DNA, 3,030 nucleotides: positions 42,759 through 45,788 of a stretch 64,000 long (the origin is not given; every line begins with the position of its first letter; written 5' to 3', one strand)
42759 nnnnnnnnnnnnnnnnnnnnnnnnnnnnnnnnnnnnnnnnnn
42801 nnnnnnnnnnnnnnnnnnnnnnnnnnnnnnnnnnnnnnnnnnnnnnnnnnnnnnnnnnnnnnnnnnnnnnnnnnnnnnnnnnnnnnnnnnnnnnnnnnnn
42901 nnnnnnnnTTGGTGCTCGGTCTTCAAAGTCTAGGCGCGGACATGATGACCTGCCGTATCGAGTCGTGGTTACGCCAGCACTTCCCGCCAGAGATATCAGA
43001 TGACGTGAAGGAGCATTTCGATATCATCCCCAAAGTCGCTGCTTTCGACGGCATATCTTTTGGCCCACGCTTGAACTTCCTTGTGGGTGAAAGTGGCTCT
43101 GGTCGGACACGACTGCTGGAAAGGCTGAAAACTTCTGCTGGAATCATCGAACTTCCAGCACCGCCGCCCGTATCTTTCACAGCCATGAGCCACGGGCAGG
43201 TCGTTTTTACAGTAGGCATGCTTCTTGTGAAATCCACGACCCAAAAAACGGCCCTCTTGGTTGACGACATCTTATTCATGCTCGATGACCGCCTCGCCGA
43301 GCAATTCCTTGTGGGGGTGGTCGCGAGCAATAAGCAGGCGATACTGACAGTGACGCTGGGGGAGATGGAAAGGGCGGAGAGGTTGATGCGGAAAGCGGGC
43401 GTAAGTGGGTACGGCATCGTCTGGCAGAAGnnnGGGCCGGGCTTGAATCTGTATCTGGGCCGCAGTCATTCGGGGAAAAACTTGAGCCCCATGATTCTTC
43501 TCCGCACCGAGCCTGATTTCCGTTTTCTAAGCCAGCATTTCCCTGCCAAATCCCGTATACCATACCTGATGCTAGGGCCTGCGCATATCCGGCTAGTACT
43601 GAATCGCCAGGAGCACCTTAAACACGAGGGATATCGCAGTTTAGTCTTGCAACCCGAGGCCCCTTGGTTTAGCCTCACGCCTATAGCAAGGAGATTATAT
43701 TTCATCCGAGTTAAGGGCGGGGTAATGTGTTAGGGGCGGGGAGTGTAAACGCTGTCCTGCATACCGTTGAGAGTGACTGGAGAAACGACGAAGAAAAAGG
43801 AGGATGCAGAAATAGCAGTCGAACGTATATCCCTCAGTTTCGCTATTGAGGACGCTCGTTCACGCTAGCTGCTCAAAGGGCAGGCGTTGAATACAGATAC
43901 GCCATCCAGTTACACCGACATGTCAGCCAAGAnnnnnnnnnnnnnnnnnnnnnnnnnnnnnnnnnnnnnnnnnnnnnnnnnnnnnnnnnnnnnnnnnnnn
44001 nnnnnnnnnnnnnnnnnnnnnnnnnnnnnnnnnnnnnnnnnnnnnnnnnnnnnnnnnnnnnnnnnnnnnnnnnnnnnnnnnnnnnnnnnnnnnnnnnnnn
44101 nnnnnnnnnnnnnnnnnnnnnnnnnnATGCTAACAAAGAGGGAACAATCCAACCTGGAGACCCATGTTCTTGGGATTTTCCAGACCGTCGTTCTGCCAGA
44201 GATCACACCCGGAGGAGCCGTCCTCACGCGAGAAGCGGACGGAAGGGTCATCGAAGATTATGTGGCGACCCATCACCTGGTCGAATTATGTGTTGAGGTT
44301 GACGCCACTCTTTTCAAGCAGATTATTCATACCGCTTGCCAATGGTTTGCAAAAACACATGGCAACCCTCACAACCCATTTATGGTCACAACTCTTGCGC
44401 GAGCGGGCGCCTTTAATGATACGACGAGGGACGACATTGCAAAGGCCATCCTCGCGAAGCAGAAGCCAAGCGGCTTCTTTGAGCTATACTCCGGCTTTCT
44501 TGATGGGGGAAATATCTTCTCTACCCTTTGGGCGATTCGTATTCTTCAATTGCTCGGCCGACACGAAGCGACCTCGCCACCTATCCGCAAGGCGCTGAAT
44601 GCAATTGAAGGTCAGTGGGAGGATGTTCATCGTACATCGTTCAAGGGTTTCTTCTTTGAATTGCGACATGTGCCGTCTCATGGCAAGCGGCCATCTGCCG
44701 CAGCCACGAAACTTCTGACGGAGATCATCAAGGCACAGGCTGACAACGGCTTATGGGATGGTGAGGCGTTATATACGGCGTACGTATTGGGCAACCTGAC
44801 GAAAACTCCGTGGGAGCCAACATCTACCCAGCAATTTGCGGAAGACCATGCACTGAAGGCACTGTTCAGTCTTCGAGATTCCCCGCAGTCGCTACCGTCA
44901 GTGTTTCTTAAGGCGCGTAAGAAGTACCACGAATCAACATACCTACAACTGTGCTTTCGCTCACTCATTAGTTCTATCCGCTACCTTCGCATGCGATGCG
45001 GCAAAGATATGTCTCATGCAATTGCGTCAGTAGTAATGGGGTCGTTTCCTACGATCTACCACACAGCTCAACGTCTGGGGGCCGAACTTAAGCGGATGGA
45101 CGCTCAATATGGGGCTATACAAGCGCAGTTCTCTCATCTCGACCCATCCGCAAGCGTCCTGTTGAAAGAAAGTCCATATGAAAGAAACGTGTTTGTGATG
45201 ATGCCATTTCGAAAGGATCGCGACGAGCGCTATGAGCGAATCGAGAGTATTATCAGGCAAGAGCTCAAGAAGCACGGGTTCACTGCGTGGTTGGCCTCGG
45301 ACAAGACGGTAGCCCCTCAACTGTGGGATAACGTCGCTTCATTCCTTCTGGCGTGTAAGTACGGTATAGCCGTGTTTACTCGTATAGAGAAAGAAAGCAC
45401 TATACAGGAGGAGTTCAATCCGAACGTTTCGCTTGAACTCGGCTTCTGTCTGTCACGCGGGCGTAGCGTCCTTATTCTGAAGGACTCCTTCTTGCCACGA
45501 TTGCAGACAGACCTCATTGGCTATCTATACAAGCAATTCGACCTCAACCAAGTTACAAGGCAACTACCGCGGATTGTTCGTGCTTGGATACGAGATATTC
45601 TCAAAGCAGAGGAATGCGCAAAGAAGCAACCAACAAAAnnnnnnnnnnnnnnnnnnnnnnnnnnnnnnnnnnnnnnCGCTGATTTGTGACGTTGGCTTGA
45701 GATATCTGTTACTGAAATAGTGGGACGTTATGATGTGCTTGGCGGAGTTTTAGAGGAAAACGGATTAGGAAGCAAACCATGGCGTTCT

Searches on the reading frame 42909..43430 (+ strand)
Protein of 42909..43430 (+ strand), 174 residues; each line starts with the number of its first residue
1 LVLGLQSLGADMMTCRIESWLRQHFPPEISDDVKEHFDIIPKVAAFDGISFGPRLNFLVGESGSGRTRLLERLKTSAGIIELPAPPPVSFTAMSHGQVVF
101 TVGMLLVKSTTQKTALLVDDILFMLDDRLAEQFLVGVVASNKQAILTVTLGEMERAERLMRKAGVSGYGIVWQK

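Call 3: search_protein_families(library=pfam, proteins=[window:42909-43430:+], max_evalue=0.01)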
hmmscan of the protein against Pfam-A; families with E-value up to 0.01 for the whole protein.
window:42909-43430:+ (174 aa): 1 family
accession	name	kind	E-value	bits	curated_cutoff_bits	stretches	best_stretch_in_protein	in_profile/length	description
PF13401.12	AAA_22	-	0.0035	18.1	27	1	54-126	6-59/130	AAA domain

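Call 4: search_protein_families(library=padloc, proteins=[window:42909-43430:+], max_evalue=0.01)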
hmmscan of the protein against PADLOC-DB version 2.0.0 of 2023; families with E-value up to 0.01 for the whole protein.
window:42909-43430:+ (174 aa): 1 family
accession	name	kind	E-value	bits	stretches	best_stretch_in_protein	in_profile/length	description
PDLC00277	PtuA1|PtuA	-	0.0092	13.2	0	49-77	19-47/423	AAA ATPase domain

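Call 5: search_protein_families(library=ncbifam, proteins=[window:42909-43430:+], max_evalue=0.01)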
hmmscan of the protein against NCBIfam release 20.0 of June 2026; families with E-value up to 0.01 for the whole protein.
window:42909-43430:+ (174 aa): 1 family
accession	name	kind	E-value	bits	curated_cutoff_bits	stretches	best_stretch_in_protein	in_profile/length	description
TIGR00611.2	recf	equivalog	7.9e-05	22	172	0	106-149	295-339/339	DNA replication/repair protein RecF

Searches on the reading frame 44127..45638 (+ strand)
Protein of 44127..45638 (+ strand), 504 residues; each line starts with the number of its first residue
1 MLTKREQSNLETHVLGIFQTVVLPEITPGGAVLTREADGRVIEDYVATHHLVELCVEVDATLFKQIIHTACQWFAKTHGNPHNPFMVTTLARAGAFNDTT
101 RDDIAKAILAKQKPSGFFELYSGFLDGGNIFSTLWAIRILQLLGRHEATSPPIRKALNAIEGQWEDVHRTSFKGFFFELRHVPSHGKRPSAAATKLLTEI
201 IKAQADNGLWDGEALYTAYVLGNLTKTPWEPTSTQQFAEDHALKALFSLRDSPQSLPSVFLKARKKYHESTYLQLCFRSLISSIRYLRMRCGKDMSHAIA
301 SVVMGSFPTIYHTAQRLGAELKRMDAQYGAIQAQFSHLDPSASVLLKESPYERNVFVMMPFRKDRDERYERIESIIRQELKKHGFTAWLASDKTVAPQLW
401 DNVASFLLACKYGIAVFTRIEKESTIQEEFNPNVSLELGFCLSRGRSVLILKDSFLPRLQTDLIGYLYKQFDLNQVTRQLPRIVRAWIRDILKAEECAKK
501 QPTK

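Call 3: search_protein_families(library=pfam, proteins=[window:44127-45638:+], max_evalue=0.01)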
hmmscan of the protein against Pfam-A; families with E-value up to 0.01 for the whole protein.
window:44127-45638:+ (504 aa): 2 families
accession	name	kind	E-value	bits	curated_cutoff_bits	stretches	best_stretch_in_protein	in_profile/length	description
PF10137.14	CAP12-PCTIR_TIR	-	0.00037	20.9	24.7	1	372-472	12-118/119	CAP12/Pycsar effector protein, TIR domain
PF13249.12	SQHop_cyclase_N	-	0.0044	16.7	26.2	0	96-161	42-104/291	Squalene-hopene cyclase N-terminal domain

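Call 4: search_protein_families(library=padloc, proteins=[window:44127-45638:+], max_evalue=0.01)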
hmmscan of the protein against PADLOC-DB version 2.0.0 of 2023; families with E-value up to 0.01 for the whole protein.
window:44127-45638:+ (504 aa): 0 families

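Call 5: search_protein_families(library=ncbifam, proteins=[window:44127-45638:+], max_evalue=0.01)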
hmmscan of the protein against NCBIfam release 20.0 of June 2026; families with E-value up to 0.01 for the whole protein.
window:44127-45638:+ (504 aa): 1 family
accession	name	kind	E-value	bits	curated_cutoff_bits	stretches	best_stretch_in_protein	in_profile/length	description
TIGR01787.1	squalene_cyclas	subfamily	0.004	15.8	322.7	1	87-163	34-107/622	squalene/oxidosqualene cyclases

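Call 51: search_protein_representatives(protein=window:44127-45638:+)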
Query: 504 residues. Proteins with E-value up to 0.001 (for the whole library): 1364; up to 1e-10: 961; up to 1e-30: 29. The best 150 are listed.
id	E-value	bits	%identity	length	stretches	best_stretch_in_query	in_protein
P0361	8.4e-147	506.4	48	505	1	12-496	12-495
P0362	1.8e-122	426.2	43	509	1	7-495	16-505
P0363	2.8e-115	402.5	43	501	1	8-496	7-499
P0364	5.8e-100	352.0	54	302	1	198-492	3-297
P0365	6.7e-69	249.5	34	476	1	10-492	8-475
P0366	7.8e-67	242.7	33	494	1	17-489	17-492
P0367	1.4e-65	238.6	53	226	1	1-224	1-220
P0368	8.4e-63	229.4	45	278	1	1-265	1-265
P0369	6.7e-56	206.6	30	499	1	3-490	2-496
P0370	4.0e-54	200.8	30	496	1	8-487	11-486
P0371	2.6e-50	188.2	31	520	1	8-500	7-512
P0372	3.7e-49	184.4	29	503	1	7-496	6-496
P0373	3.3e-48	181.3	28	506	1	5-495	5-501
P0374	4.0e-48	181.0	29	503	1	3-490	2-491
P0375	2.2e-46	175.3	30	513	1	8-491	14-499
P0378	3.6e-44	167.9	53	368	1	324-481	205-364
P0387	3.3e-32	128.5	45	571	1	320-491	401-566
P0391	7.1e-30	120.8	42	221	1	333-491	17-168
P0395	9.9e-29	117.0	41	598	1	336-494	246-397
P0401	7.0e-28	114.2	43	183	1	330-491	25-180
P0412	2.7e-26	109.0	40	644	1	330-497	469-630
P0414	3.2e-26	108.7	41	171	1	343-491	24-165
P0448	4.8e-24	101.6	42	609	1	319-488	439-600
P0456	1.9e-23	99.6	43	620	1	332-490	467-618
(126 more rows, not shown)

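Call 52: search_protein_families(library=pfam, proteins=[P0361, P0387, P0412, P0395, P0448, P0456, P0391, P0401, P0414, P0378], max_evalue=0.001)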
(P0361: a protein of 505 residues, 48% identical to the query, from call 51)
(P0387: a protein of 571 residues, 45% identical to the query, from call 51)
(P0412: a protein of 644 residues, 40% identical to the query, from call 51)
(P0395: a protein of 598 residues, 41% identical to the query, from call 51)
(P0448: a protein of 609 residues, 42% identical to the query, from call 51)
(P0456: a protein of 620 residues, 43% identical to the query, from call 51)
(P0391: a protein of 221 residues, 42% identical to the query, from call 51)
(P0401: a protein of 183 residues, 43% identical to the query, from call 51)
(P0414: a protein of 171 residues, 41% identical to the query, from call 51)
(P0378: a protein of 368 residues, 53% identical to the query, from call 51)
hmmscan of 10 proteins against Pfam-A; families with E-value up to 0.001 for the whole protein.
P0361 (505 aa): 1 family
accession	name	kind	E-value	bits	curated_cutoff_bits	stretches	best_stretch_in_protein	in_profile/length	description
PF10137.14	CAP12-PCTIR_TIR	-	3.2e-06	27.6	24.7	1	369-468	11-115/119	CAP12/Pycsar effector protein, TIR domain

P0387 (571 aa): 0 families

P0412 (644 aa): 1 family
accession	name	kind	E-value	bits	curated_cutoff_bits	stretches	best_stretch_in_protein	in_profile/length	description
PF10137.14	CAP12-PCTIR_TIR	-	0.00055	20.4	24.7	0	501-605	3-118/119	CAP12/Pycsar effector protein, TIR domain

P0395 (598 aa): 5 families
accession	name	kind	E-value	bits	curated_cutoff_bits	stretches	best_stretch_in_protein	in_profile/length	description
PF18185.7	STALD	-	1.4e-12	48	24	1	410-585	17-210/211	Sir2- and TIR-associating SLOG family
PF12770.12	CHAT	-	3.3e-11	43.6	24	1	21-179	81-256/289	CHAT domain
PF18306.6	LDcluster4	-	1.2e-10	41.6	26.3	1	409-538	2-124/151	SLOG cluster4 family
PF18163.6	LD_cluster2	-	0.00055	20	25.3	1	487-548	129-198/264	SLOG cluster2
PF18171.6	LSDAT_prok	-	0.00064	19.5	25.4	0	505-552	121-168/195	SLOG in TRPM, prokaryote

P0448 (609 aa): 1 family
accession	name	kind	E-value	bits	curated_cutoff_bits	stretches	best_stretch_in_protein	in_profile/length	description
PF05014.21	Nuc_deoxyrib_tr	-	0.00037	21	28.8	0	509-568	44-100/117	Nucleoside 2-deoxyribosyltransferase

P0456 (620 aa): 0 families

P0391 (221 aa): 0 families

P0401 (183 aa): 1 family
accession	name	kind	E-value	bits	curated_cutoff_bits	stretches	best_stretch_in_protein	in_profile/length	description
PF10137.14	CAP12-PCTIR_TIR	-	6.2e-07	29.9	24.7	1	50-161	1-118/119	CAP12/Pycsar effector protein, TIR domain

P0414 (171 aa): 1 family
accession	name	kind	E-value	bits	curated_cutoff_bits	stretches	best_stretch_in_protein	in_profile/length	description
PF10137.14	CAP12-PCTIR_TIR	-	0.00021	21.7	24.7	1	81-146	44-118/119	CAP12/Pycsar effector protein, TIR domain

P0378 (368 aa): 3 families
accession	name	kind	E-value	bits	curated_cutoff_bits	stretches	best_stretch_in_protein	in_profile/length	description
PF10137.14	CAP12-PCTIR_TIR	-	2.5e-06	27.9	24.7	1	276-355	37-118/119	CAP12/Pycsar effector protein, TIR domain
PF05014.21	Nuc_deoxyrib_tr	-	4.6e-05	24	28.8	0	51-138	15-103/117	Nucleoside 2-deoxyribosyltransferase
PF13676.11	TIR_2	-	9.7e-05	23.3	28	0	257-330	16-85/122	TIR domain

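Call 55: predict_structure(protein=window:44127-45638:+)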
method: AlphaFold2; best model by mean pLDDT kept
length: 504 residues; sequences in the alignment: 1
mean_pLDDT: 37.3   pTM: 0.23
mean pLDDT of the five models: 37.3, 30.8, 30.5, 30.4, 30.2
residues with pLDDT >= 90: 0; 70-90: 0; 50-70: 6; < 50: 498
segments of 3 or more residues with pLDDT < 50: 1-365, 367-369, 371-373, 382-504
pLDDT, mean of each block of 10 residues (from residue 1): 42 41 35 31 31 33 43 41 38 37 41 38 36 40 40 40 35 35 34 43 43 42 36 42 39 36 34 39 39 36 33 33 40 43 37 36 44 48 42 34 34 32 34 32 30 33 35 35 37 39 33
secondary structure, 60 per line:
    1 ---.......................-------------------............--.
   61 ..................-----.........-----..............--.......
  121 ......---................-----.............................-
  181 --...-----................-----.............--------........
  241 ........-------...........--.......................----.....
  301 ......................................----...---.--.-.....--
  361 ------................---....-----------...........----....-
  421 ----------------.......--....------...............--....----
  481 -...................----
elements in order: H4-26 H46-57 H60-78 H84-92 H98-111 H114-126 H130-145 H151-179 H191-206 H212-224 H233-248 H256-266 H269-291 H296-338 E343-345 E354-358 H367-382 E386-389 H401-411 E416-419 E437-443 E446-449 H456-470 H473-476 H482-500
